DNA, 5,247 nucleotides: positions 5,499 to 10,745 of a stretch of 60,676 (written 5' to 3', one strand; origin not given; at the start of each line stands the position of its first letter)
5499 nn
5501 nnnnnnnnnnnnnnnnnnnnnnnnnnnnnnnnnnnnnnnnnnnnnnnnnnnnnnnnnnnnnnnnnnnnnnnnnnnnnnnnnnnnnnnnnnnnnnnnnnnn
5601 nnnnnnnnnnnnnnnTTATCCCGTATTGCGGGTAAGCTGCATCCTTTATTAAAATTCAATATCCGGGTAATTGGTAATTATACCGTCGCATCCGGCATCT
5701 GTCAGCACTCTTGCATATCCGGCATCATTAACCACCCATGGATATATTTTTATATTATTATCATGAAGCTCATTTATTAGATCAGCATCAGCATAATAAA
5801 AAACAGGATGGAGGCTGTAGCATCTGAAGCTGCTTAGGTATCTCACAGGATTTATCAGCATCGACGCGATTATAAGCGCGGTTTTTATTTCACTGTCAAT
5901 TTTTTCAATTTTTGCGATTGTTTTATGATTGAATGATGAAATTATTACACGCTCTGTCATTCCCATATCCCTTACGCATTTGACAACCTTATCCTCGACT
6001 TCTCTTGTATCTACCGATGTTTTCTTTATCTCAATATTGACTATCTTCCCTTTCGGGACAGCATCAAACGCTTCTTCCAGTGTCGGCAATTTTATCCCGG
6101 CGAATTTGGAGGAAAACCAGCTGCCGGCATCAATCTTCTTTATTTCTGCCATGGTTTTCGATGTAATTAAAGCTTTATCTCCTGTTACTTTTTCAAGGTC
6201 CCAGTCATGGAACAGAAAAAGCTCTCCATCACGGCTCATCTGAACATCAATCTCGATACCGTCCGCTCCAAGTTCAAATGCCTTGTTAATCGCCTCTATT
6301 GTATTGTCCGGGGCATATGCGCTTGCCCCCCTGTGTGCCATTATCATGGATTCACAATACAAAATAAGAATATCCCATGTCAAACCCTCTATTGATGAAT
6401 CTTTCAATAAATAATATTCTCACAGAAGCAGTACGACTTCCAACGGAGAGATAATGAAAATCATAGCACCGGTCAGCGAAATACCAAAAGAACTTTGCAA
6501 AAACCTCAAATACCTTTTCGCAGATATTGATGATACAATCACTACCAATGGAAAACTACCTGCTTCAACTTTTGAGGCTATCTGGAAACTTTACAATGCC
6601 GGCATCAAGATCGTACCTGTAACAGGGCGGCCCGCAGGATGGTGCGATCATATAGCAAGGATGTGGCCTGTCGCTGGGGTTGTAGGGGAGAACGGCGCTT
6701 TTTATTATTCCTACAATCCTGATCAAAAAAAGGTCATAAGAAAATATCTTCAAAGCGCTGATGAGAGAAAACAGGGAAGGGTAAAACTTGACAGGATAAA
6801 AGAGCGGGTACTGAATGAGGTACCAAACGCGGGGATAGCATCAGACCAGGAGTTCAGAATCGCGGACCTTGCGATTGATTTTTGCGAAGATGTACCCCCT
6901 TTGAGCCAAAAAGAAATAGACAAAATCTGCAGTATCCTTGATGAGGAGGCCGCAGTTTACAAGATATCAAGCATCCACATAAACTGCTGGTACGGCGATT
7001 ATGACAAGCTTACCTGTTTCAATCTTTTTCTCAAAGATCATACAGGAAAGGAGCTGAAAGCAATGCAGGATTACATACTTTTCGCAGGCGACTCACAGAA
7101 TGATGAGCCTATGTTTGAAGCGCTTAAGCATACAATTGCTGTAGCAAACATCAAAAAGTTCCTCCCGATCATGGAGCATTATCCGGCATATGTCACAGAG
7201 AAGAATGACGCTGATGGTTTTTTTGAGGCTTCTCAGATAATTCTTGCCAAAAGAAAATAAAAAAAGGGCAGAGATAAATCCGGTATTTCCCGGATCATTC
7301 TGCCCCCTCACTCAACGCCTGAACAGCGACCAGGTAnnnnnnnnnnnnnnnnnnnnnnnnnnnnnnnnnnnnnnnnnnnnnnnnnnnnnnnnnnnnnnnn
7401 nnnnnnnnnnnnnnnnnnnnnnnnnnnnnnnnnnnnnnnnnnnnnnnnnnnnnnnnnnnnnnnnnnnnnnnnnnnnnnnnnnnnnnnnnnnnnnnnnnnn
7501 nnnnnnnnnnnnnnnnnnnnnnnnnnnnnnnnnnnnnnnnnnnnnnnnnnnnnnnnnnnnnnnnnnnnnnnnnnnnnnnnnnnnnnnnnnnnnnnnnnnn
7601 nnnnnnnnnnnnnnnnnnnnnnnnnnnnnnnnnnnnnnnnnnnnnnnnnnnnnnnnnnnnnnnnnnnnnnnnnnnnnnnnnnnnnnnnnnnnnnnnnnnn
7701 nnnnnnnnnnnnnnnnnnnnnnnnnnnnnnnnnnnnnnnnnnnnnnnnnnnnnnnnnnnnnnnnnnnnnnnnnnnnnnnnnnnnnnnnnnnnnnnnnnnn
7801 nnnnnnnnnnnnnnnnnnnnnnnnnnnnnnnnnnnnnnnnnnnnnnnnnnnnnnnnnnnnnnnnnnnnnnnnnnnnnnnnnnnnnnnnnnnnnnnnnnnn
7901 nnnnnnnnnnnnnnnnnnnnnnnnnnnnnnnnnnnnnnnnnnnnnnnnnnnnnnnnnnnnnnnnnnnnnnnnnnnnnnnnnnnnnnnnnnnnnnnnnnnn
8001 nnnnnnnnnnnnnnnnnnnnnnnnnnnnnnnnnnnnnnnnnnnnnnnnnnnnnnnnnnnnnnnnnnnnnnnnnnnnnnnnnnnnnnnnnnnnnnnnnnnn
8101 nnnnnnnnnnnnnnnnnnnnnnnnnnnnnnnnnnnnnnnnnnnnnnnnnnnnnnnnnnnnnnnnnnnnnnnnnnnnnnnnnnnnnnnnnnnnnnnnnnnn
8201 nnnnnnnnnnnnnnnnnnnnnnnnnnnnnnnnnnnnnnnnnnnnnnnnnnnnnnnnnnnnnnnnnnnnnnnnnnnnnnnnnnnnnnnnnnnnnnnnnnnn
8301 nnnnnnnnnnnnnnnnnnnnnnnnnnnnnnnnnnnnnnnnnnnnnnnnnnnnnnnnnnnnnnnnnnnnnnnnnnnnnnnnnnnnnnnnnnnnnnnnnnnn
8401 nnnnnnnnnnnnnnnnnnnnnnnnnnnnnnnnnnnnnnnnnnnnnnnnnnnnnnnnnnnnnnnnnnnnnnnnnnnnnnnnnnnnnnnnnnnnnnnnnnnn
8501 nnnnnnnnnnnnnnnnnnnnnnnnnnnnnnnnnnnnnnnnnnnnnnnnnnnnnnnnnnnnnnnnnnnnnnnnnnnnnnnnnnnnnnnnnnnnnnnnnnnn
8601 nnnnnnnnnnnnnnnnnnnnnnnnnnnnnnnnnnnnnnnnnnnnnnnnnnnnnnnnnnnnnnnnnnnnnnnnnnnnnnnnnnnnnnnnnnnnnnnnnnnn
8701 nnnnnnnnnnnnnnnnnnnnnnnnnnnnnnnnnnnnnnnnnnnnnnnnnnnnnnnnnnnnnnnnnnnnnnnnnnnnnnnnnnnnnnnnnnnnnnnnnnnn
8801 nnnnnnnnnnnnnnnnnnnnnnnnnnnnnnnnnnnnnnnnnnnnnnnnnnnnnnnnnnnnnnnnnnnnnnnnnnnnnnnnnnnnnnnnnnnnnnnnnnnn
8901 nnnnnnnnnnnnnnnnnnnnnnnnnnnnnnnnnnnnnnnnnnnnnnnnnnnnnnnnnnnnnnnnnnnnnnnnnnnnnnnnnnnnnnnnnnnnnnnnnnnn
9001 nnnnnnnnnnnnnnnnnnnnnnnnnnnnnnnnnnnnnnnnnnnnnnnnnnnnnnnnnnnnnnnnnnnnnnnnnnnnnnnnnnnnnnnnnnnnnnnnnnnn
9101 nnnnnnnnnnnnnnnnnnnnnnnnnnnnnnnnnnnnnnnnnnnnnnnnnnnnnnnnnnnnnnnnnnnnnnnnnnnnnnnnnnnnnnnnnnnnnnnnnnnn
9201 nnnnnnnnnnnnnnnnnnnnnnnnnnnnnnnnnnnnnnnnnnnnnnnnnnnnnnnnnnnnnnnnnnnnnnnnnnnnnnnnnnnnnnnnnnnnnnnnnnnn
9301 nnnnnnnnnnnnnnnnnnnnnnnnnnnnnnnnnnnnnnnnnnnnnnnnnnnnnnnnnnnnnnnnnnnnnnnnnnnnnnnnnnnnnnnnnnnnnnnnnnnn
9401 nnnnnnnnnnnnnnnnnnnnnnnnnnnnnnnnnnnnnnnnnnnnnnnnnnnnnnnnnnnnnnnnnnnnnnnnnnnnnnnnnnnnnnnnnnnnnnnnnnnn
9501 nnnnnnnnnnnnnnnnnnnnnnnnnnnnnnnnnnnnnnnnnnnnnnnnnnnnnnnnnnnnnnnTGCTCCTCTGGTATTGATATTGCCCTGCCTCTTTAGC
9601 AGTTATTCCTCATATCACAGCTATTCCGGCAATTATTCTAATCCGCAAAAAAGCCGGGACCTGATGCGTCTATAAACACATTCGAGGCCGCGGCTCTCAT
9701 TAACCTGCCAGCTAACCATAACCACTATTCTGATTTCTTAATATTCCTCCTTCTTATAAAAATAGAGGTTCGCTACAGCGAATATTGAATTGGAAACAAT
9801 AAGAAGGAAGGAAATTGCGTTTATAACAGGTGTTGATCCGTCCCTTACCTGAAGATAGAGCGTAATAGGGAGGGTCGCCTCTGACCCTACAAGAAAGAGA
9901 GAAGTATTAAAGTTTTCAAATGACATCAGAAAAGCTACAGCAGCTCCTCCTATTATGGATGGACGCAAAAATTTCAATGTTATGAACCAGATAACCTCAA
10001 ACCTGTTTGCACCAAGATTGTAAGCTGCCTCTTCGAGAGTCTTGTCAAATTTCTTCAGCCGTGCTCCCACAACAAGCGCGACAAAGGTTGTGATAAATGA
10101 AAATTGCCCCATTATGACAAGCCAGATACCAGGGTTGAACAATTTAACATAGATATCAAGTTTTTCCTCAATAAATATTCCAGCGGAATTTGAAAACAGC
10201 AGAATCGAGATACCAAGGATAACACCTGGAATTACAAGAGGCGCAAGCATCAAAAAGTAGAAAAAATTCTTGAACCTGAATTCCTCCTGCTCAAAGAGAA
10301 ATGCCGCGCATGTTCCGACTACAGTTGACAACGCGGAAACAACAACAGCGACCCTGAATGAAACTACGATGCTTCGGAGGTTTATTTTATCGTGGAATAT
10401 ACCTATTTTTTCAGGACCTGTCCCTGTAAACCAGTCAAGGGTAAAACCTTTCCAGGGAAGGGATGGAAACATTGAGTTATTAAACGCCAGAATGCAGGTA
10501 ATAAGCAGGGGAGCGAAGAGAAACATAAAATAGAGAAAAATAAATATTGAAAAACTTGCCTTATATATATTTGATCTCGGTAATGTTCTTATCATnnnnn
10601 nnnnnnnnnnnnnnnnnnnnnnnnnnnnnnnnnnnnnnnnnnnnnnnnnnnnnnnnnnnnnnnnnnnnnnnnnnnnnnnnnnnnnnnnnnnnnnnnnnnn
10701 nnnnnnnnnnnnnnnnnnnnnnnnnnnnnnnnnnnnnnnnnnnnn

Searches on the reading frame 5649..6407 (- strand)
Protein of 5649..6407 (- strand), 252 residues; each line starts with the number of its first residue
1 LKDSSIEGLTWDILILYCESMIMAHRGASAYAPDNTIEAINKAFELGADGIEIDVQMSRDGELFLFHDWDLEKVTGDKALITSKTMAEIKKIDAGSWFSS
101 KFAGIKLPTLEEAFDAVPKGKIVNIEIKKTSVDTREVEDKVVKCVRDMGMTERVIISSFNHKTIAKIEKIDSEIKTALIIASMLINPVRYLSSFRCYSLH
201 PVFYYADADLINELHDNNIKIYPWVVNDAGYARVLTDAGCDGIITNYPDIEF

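Call 29: search_protein_families(library=pfam, max_evalue=0.00001, proteins=[window:5649-6407:-])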
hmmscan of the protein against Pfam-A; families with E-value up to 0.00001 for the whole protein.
window:5649-6407:- (252 aa): 2 families
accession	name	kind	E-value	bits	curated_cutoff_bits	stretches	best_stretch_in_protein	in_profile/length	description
PF03009.23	GDPD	-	4e-50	171.6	23.6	1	25-249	1-243/244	Glycerophosphoryl diester phosphodiesterase family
PF13653.12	GDPD_2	-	1.9e-06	28.6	27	0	224-249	5-30/30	Glycerophosphoryl diester phosphodiesterase family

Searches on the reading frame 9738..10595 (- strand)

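Call 30: search_protein_families(library=pfam, max_evalue=0.00001, proteins=[window:9738-10595:-])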
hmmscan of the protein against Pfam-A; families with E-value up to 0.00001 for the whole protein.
window:9738-10595:- (285 aa): 1 family
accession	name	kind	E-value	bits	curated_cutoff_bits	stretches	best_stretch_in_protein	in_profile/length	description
PF00528.27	BPD_transp_1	-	6.4e-10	39.5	26.4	1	94-277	5-176/184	Binding-protein-dependent transport system inner membrane component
